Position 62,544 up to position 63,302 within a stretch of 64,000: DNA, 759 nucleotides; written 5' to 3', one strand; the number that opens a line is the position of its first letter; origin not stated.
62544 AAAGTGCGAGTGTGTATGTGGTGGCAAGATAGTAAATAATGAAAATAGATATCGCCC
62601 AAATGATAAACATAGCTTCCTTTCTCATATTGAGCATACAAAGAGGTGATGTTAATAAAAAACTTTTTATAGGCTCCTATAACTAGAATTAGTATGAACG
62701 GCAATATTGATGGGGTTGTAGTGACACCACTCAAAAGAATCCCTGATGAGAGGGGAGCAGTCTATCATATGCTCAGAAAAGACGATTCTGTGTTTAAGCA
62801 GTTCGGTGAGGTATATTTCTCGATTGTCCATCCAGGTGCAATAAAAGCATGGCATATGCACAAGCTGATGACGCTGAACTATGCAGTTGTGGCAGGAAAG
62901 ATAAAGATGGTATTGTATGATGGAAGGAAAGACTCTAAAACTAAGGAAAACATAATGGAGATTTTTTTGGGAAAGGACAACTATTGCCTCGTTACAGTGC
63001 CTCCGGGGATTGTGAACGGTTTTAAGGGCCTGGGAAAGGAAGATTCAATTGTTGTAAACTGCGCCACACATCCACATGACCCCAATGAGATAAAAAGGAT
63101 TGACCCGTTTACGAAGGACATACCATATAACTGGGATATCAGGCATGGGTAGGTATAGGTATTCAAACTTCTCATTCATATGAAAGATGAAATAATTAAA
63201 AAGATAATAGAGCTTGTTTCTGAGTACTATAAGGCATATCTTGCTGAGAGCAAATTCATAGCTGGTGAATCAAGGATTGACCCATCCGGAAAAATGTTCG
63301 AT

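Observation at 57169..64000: CDP-3,6-dideoxyhexose (rfbF-rfbG-[SDR]-...-cupin-rfbH) module, a Salmonella/Yersinia O-antigen-type pathway, in an archaeon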

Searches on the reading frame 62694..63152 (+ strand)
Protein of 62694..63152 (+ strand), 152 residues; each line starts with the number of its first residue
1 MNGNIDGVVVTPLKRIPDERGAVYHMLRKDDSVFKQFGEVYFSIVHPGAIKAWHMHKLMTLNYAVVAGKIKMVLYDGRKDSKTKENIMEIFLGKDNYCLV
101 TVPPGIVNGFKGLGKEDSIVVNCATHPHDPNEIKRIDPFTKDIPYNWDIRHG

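Call 6: search_protein_families(library=ncbifam, proteins=[window:62694-63152:+], max_evalue=0.001)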
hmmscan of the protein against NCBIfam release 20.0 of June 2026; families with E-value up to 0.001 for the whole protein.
window:62694-63152:+ (152 aa): 2 families
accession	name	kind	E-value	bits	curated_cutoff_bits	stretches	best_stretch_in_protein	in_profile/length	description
TIGR01221.1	rmlC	equivalog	7.5e-05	22.6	155.75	1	4-148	6-155/176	dTDP-4-dehydrorhamnose 3,5-epimerase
NF047837.1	UDPAcbARedWbcJ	equivalog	0.00046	19.2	500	1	14-126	252-354/372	UDP-2-acetamido-2,6-beta-L-arabino-hexul-4-ose reductase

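Call 7: search_protein_families(library=pfam, proteins=[window:62694-63152:+], max_evalue=0.001)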
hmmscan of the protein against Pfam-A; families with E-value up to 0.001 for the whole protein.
window:62694-63152:+ (152 aa): 2 families
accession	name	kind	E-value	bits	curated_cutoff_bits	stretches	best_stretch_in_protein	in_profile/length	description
PF00908.23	dTDP_sugar_isom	-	3.4e-12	46.8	27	1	4-147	3-152/168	dTDP-4-dehydrorhamnose 3,5-epimerase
PF14667.12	Polysacc_synt_C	-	1.8e-06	28.5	28.7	1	18-132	3-107/111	Polysaccharide biosynthesis C-terminal domain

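Call 8: find_encoding_contigs(protein=window:62694-63152:+, flank=10000, max_places=6)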
Protein window:62694-63152:+ (152 aa): 7 contigs read that carry it; 3 places shown.
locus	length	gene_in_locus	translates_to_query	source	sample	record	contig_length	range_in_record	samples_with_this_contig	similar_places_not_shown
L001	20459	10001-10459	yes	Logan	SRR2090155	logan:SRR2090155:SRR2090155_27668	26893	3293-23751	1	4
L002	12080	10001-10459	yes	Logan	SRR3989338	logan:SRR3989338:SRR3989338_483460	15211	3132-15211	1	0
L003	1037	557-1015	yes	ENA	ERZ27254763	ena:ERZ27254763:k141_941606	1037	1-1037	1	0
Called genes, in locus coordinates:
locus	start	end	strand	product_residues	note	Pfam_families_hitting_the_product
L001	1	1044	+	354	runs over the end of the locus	PF13439:Glyco_transf_4, PF13579:Glyco_trans_4_4 (faint), PF00534:Glycos_transf_1, PF13692:Glyco_trans_1_4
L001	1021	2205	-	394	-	PF13524:Glyco_trans_1_2 (faint), PF20706:GT4-conflict, PF00534:Glycos_transf_1, PF13692:Glyco_trans_1_4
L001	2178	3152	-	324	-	PF04321:RmlD_sub_bind, PF01073:3Beta_HSD, PF01370:Epimerase, PF02719:Polysacc_synt_2, PF07993:NAD_binding_4, PF16363:GDP_Man_Dehyd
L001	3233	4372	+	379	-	PF13439:Glyco_transf_4, PF13579:Glyco_trans_4_4 (faint), PF20706:GT4-conflict, PF00534:Glycos_transf_1, PF13692:Glyco_trans_1_4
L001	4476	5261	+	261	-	PF00483:NTP_transferase, PF12804:NTP_transf_3 (faint)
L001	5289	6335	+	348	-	PF04321:RmlD_sub_bind, PF01073:3Beta_HSD, PF01370:Epimerase, PF02719:Polysacc_synt_2, PF16363:GDP_Man_Dehyd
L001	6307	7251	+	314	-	PF05368:NmrA, PF01073:3Beta_HSD, PF01370:Epimerase, PF02719:Polysacc_synt_2, PF04321:RmlD_sub_bind, PF13460:NAD_binding_10, PF16363:GDP_Man_Dehyd, PF07993:NAD_binding_4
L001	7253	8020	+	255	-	PF00535:Glycos_transf_2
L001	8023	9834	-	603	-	PF26626:DUF8201 (weak), PF02366:PMT (weak), PF13231:PMT_2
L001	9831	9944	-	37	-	-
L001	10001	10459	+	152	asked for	PF00908:dTDP_sugar_isom, PF14667:Polysacc_synt_C (weak)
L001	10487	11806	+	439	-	PF01041:DegT_DnrJ_EryC1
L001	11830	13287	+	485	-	PF01943:Polysacc_synt, PF13440:Polysacc_synt_3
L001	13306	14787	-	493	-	PF13472:Lipase_GDSL_2 (weak), PF14559:TPR_19 (faint), PF00515:TPR_1 (faint), PF07719:TPR_2 (faint), PF13181:TPR_8 (faint), PF13424:TPR_12 (faint), PF13428:TPR_14 (faint), PF13431:TPR_17 (faint), +1 more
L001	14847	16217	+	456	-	PF03062:MBOAT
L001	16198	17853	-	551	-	PF02366:PMT, PF13231:PMT_2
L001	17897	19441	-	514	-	-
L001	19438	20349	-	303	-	PF00535:Glycos_transf_2, PF10111:Glyco_tranf_2_2 (weak), PF13641:Glyco_tranf_2_3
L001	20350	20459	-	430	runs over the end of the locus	PF03721:UDPG_MGDP_dh_N, PF03807:F420_oxidored (faint), PF00984:UDPG_MGDP_dh, PF03720:UDPG_MGDP_dh_C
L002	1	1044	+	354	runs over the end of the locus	PF13439:Glyco_transf_4, PF13579:Glyco_trans_4_4 (faint), PF00534:Glycos_transf_1, PF13692:Glyco_trans_1_4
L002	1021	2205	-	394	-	PF13524:Glyco_trans_1_2 (faint), PF20706:GT4-conflict, PF00534:Glycos_transf_1, PF13692:Glyco_trans_1_4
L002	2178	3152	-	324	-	PF04321:RmlD_sub_bind, PF01073:3Beta_HSD, PF01370:Epimerase, PF02719:Polysacc_synt_2, PF07993:NAD_binding_4, PF16363:GDP_Man_Dehyd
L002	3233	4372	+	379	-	PF13439:Glyco_transf_4, PF13579:Glyco_trans_4_4 (faint), PF20706:GT4-conflict, PF00534:Glycos_transf_1, PF13692:Glyco_trans_1_4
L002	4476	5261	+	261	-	PF00483:NTP_transferase, PF12804:NTP_transf_3 (faint)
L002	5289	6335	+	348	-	PF04321:RmlD_sub_bind, PF01073:3Beta_HSD, PF01370:Epimerase, PF02719:Polysacc_synt_2, PF16363:GDP_Man_Dehyd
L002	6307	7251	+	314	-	PF05368:NmrA, PF01073:3Beta_HSD, PF01370:Epimerase, PF02719:Polysacc_synt_2, PF04321:RmlD_sub_bind, PF13460:NAD_binding_10, PF16363:GDP_Man_Dehyd, PF07993:NAD_binding_4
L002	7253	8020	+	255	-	PF00535:Glycos_transf_2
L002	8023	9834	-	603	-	PF26626:DUF8201 (weak), PF02366:PMT (weak), PF13231:PMT_2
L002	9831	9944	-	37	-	-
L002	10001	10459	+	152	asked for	PF00908:dTDP_sugar_isom, PF14667:Polysacc_synt_C (weak)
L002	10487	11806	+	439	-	PF01041:DegT_DnrJ_EryC1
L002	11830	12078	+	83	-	?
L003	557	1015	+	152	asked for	PF00908:dTDP_sugar_isom, PF14667:Polysacc_synt_C (weak)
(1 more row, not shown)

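Call 14: search_solved_structures(query=L001:10487-11806:+, max_evalue=1e-10, show_alignments=2)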
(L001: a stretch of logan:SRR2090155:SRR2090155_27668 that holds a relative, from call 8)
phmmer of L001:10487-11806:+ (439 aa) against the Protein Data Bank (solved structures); distinct sequences matched with E-value up to 1e-10: 55.
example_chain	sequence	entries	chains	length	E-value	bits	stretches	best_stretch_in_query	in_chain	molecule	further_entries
3bcx_A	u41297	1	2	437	1.1e-161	541.5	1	3-435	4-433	CDP-6-deoxy-L-threo-D-glycero-4-hexulose-3-dehydrase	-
3bb8_A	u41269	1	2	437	1.9e-160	537.4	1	3-435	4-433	CDP-4-keto-6-deoxy-D-glucose-3-dehydrase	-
2gms_A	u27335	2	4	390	3.7e-57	197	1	40-389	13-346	Putative pyridoxamine 5-phosphate-dependent dehydrase, Wbdk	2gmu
3b8x_A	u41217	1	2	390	3.3e-56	193.9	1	40-389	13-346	Pyridoxamine 5-phosphate-dependent dehydrase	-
2r0t_A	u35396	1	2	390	5.5e-56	193.1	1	40-389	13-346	Pyridoxamine 5-phosphate-dependent dehydrase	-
3gr9_A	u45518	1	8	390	1.2e-55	192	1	40-389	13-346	ColD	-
9wvy_A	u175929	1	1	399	1.5e-49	171.9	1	39-392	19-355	Putative NDP-4-keto-6-deoxyglucose-3-dehydratase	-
7b0d_A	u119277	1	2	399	6.6e-45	156.6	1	42-251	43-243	Glutamine--scyllo-inositol transaminase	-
3bn1_A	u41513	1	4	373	1.1e-42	149.3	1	44-252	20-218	Perosamine synthetase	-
3dr7_A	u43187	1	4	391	1.1e-42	149.3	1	41-252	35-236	Putative perosamine synthetase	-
3dr4_A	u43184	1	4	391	1.5e-42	148.9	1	41-252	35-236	Putative perosamine synthetase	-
7b0m_AAA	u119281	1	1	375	1.5e-39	139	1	57-252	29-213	Sugar aminotransferase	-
3frk_A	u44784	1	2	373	4.7e-36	127.5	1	55-251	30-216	QdtB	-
5u1z_A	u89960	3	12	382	2.7e-35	124.9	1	52-251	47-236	Putative aminotransferase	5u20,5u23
5u21_A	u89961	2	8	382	3.2e-35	124.7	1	52-251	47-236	Putative aminotransferase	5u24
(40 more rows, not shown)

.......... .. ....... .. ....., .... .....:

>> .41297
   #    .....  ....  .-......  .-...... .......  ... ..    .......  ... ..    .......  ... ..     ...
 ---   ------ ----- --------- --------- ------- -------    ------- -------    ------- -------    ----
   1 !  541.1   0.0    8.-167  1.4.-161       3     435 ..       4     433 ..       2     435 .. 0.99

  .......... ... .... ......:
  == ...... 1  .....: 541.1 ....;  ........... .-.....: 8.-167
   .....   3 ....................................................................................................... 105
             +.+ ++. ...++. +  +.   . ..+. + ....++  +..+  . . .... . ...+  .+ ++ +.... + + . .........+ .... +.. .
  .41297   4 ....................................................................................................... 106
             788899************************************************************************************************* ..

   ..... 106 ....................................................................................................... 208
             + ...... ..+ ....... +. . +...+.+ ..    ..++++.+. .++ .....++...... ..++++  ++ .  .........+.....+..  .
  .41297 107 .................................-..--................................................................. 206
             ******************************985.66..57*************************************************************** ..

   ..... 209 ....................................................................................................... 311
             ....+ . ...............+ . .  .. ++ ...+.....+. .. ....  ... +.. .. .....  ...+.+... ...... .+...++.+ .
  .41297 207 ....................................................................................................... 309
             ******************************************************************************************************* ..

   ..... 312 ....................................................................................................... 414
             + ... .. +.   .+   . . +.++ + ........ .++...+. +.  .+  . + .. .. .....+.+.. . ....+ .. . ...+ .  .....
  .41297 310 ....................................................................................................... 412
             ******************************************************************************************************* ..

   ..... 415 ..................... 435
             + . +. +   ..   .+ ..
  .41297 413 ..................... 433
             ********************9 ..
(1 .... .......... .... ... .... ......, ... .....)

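Call 21: find_homologous_proteins(query=L001:10487-11806:+, max_evalue=1e-30)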
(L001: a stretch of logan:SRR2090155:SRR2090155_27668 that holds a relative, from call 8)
Query L001:10487-11806:+ (439 aa): 8000 proteins with E <= 1e-30 among 8000 candidates; the best 120 are listed.
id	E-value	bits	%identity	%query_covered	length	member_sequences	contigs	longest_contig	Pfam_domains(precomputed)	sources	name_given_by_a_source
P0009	0.0e+0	1023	100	100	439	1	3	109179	PF01041.24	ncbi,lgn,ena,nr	ncbi:lipopolysaccharide biosynthesis protein RfbH [Candidatus Woesearchaeota archaeon]|nr:lipopolysa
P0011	3.0e-204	697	66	100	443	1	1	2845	PF00266.26,PF01041.24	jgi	-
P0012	5.1e-196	670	65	99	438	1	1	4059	PF00155.28,PF01041.24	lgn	-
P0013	1.5e-193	661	64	99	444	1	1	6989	PF00266.26,PF01212.28,PF01041.24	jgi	-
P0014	1.6e-193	661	61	99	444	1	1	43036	PF01041.24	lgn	-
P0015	5.5e-190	650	63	99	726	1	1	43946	PF04321.24,PF01041.24,PF01370.28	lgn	-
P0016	1.4e-189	648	61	99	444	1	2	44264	PF01041.24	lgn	-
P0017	5.8e-189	646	64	99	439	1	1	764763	PF01212.28,PF01041.24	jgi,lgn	jgi:CDP-6-deoxy-D-xylo-4-hexulose-3-dehydrase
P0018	3.4e-185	634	61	99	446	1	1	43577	PF01212.28,PF01041.24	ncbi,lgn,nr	ncbi:MAG: lipopolysaccharide biosynthesis protein RfbH [Nanoarchaeota archaeon]|nr:lipopolysaccharid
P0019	4.1e-184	630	61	99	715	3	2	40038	PF04321.24,PF00266.26,PF01041.24,PF01370.28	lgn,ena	-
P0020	3.7e-183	627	60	99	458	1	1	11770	PF00155.28,PF00266.26,PF01041.24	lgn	-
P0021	4.6e-183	627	99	62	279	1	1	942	PF01041.24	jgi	-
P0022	3.3e-180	617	59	99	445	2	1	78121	PF00155.28,PF00266.26,PF01212.28,PF01041.24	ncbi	-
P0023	1.8e-179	615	58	99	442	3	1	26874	PF00266.26,PF01041.24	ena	-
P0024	9.3e-179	613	60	99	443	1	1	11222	PF01212.28,PF01041.24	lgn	-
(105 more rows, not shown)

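Call 22: find_encoding_contigs(protein=P0018, flank=10000, max_places=2)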
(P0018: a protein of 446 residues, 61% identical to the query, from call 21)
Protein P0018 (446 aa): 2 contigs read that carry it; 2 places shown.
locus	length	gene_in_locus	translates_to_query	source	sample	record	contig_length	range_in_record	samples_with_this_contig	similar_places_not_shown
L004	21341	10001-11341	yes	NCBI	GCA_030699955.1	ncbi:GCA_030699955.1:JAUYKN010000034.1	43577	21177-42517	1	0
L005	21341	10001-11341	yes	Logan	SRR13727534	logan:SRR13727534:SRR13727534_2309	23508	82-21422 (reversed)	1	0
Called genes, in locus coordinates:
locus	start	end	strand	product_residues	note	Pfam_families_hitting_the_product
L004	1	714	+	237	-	PF00106:adh_short, PF01370:Epimerase (weak), PF08659:KR, PF13561:adh_short_C2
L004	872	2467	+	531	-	PF00483:NTP_transferase, PF12804:NTP_transf_3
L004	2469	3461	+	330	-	PF08013:GatZ_KbaZ-like (weak)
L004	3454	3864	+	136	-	PF07883:Cupin_2 (weak)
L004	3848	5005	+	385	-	PF08421:Methyltransf_13 (faint), PF08484:Methyltransf_14 (faint), PF13489:Methyltransf_23, PF08241:Methyltransf_11, PF08242:Methyltransf_12 (weak)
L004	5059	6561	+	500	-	PF01943:Polysacc_synt, PF13440:Polysacc_synt_3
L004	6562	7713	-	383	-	PF00534:Glycos_transf_1, PF13692:Glyco_trans_1_4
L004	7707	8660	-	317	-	PF00535:Glycos_transf_2, PF13641:Glyco_tranf_2_3, PF13712:Glyco_tranf_2_5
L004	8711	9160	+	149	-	PF00908:dTDP_sugar_isom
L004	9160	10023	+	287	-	PF01370:Epimerase, PF04321:RmlD_sub_bind, PF07993:NAD_binding_4 (faint), PF16363:GDP_Man_Dehyd, PF02719:Polysacc_synt_2 (weak)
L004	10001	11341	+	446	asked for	PF01041:DegT_DnrJ_EryC1, PF01212:Beta_elim_lyase (weak)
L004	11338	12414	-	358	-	PF01073:3Beta_HSD, PF01370:Epimerase, PF02719:Polysacc_synt_2, PF04321:RmlD_sub_bind, PF16363:GDP_Man_Dehyd, PF07993:NAD_binding_4 (faint)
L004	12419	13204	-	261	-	PF00483:NTP_transferase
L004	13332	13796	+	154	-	PF00908:dTDP_sugar_isom, PF05523:FdtA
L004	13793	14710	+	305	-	PF01073:3Beta_HSD, PF01370:Epimerase, PF04321:RmlD_sub_bind, PF16363:GDP_Man_Dehyd, PF07993:NAD_binding_4 (weak)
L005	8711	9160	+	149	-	PF00908:dTDP_sugar_isom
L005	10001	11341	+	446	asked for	PF01041:DegT_DnrJ_EryC1, PF01212:Beta_elim_lyase (weak)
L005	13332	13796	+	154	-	PF00908:dTDP_sugar_isom, PF05523:FdtA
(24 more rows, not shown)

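Call 23: find_encoding_contigs(protein=P0017, flank=10000, max_places=2)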
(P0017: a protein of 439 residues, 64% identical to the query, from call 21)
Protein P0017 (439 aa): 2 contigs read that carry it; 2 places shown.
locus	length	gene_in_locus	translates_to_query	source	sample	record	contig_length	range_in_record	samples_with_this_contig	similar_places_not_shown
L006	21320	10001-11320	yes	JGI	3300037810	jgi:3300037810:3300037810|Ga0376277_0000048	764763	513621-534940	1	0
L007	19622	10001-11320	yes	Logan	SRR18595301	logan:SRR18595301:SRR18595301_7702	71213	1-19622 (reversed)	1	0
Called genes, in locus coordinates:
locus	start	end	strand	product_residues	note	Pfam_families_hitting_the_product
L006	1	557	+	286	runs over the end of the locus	PF01370:Epimerase, PF04321:RmlD_sub_bind, PF16363:GDP_Man_Dehyd (weak)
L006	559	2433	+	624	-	PF02310:B12-binding, PF04055:Radical_SAM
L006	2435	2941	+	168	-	-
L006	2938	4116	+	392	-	PF07021:MetW, PF13489:Methyltransf_23, PF13847:Methyltransf_31, PF08241:Methyltransf_11, PF08242:Methyltransf_12, PF13649:Methyltransf_25 (weak), PF08484:Methyltransf_14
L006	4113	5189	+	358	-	PF00535:Glycos_transf_2, PF10111:Glyco_tranf_2_2, PF13641:Glyco_tranf_2_3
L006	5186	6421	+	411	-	PF22674:C2185-like_N (weak), PF04055:Radical_SAM, PF13353:Fer4_12 (weak)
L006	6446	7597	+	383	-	PF04055:Radical_SAM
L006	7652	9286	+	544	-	PF02776:TPP_enzyme_N, PF00205:TPP_enzyme_M, PF02775:TPP_enzyme_C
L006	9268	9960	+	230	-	PF00702:Hydrolase, PF13419:HAD_2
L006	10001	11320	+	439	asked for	PF01041:DegT_DnrJ_EryC1, PF01212:Beta_elim_lyase (weak)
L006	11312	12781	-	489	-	-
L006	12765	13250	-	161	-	-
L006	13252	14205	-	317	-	PF03721:UDPG_MGDP_dh_N, PF00984:UDPG_MGDP_dh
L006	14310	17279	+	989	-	PF05048:NosD (weak)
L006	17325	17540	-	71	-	-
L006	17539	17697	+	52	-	-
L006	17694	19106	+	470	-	PF07705:CARDB (weak)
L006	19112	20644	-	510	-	PF13180:PDZ_2 (faint), PF17820:PDZ_6 (weak), PF02355:SecD_SecF_C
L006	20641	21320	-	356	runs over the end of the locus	PF02355:SecD_SecF_C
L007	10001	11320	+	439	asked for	PF01041:DegT_DnrJ_EryC1, PF01212:Beta_elim_lyase (weak)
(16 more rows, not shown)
